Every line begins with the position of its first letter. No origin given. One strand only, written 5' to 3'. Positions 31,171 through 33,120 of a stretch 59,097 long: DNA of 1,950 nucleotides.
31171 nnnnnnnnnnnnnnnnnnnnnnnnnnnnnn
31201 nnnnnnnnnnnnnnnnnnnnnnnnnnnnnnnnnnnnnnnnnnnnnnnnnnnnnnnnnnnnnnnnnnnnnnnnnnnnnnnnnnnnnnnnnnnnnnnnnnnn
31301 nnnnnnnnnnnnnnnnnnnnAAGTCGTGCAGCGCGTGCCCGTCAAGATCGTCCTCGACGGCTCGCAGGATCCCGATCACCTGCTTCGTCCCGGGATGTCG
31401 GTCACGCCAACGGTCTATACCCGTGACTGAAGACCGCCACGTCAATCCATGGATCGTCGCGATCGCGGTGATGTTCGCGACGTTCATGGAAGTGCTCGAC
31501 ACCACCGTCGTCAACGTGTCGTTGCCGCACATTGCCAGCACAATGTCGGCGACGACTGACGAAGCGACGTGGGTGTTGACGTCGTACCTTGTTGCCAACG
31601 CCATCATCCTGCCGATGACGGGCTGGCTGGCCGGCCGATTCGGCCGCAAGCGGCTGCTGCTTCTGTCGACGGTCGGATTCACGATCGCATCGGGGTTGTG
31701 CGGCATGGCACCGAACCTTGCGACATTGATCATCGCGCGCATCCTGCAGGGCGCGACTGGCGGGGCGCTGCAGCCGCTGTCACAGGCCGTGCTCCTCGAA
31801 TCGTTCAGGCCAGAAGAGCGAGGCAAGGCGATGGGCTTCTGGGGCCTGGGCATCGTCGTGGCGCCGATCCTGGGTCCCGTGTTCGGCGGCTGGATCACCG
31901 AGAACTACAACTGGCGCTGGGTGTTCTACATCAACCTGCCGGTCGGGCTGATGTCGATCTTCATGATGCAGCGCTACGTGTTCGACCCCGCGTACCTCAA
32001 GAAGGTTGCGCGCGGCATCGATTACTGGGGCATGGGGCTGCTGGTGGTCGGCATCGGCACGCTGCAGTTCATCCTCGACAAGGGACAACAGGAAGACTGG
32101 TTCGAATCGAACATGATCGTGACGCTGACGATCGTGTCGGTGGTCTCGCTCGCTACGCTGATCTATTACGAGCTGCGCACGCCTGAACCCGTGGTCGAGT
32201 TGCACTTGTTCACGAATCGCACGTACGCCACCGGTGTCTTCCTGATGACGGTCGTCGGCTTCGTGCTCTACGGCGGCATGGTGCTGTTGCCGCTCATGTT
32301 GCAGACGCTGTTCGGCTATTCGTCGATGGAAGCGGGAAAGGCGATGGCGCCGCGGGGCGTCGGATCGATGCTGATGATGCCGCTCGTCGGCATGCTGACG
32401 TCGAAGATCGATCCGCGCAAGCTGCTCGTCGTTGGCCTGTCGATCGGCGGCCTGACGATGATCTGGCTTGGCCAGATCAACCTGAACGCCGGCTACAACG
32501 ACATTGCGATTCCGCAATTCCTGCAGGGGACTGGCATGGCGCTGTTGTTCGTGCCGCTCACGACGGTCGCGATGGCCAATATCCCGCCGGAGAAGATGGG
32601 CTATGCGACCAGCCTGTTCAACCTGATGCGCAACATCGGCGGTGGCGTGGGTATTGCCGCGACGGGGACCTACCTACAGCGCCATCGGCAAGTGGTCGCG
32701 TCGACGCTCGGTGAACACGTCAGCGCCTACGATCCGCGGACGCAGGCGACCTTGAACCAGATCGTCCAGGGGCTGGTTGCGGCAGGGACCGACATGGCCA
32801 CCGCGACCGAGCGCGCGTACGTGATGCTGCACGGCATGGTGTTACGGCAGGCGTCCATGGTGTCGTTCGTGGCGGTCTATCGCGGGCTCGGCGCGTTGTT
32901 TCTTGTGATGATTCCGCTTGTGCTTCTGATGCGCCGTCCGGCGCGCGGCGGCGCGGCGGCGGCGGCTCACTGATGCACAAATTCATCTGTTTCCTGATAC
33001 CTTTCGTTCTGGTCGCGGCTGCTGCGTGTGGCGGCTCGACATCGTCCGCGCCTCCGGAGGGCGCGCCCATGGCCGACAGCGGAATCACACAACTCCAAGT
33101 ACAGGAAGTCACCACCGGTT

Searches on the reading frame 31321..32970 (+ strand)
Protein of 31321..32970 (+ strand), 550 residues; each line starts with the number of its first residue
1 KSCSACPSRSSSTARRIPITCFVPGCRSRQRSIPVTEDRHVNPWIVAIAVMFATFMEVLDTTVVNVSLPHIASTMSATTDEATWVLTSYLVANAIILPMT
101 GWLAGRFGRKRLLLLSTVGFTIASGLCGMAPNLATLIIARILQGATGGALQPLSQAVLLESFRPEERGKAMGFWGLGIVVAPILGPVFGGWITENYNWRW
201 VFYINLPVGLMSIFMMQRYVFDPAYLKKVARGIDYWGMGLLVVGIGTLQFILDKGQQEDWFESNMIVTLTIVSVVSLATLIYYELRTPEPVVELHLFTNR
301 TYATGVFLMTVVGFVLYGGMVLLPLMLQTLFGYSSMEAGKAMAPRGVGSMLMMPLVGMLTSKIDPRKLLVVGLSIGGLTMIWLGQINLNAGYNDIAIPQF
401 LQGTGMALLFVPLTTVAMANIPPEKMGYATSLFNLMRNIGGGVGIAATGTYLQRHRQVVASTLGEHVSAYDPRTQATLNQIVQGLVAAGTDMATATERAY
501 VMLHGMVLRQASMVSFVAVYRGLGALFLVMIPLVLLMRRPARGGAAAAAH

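Call 30: search_protein_families(library=ncbifam, proteins=[window:31321-32970:+], max_evalue=0.00001)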
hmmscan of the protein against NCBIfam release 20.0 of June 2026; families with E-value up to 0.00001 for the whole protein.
window:31321-32970:+ (550 aa): 69 families (the best 25 are shown)
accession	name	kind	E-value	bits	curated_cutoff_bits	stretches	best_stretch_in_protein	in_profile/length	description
TIGR00711.1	efflux_EmrB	subfamily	5.6e-147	490.4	230.2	1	46-533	3-481/485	DHA2 family efflux MFS transporter permease subunit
NF000391.1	EmrB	exception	2e-122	409.4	925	1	45-540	11-498/501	multidrug efflux MFS transporter permease subunit EmrB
NF007799.0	PRK10504.1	subfamily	1.9e-50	172.2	426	1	44-456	13-417/471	multidrug transporter subunit MdtD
NF011571.1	PRK14995.1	subfamily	1.7e-44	152.4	701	1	44-516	5-479/493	SmvA family efflux MFS transporter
NF000025.1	MFS_efflux_tcmA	exception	2.6e-44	151.9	999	1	42-481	23-462/538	tetracenomycin C efflux MFS transporter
NF000060.1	MFS_efflux_LmrB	exception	5.1e-42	144.3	800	1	46-454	18-425/479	lincomycin efflux MFS transporter Lmr(B)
NF040895.2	MFS_effux_SdrM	equivalog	7.4e-41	140.7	550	1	45-452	6-404/441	multidrug efflux MFS transporter SdrM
NF040856.1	FexB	exception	3.7e-37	128.2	950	1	55-461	24-429/469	chloramphenicol/florfenicol efflux MFS transporter FexB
NF000218.1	FexA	exception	1.4e-36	126.2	900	1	50-458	26-435/475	chloramphenicol/florfenicol efflux MFS transporter FexA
NF000009.1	tet_MFS_Tcr3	exception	1.4e-36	126.1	1000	1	49-508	35-495/512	tetracycline efflux MFS transporter Tcr3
NF000095.1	tet_MFS_OtrB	exception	4.7e-36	124.5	999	1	49-447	30-432/563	oxytetracycline resistance efflux MFS transporter OtrB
NF000031.1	MFS_efflux_LmrA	exception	9.3e-34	116.9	850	1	41-447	27-432/484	lincomycin efflux MFS transporter Lmr(A)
TIGR00880.1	2_A_01_02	superfamily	7.5e-31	107.1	131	1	83-218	1-136/141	multidrug resistance protein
NF012169.0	qepA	equivalog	3.7e-30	105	1075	1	43-462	19-433/511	fluoroquinolone efflux MFS transporter QepA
NF012180.1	tet_MFS_43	exception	3.5e-29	102.1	999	1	43-453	19-428/484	tetracycline efflux MFS transporter Tet(43)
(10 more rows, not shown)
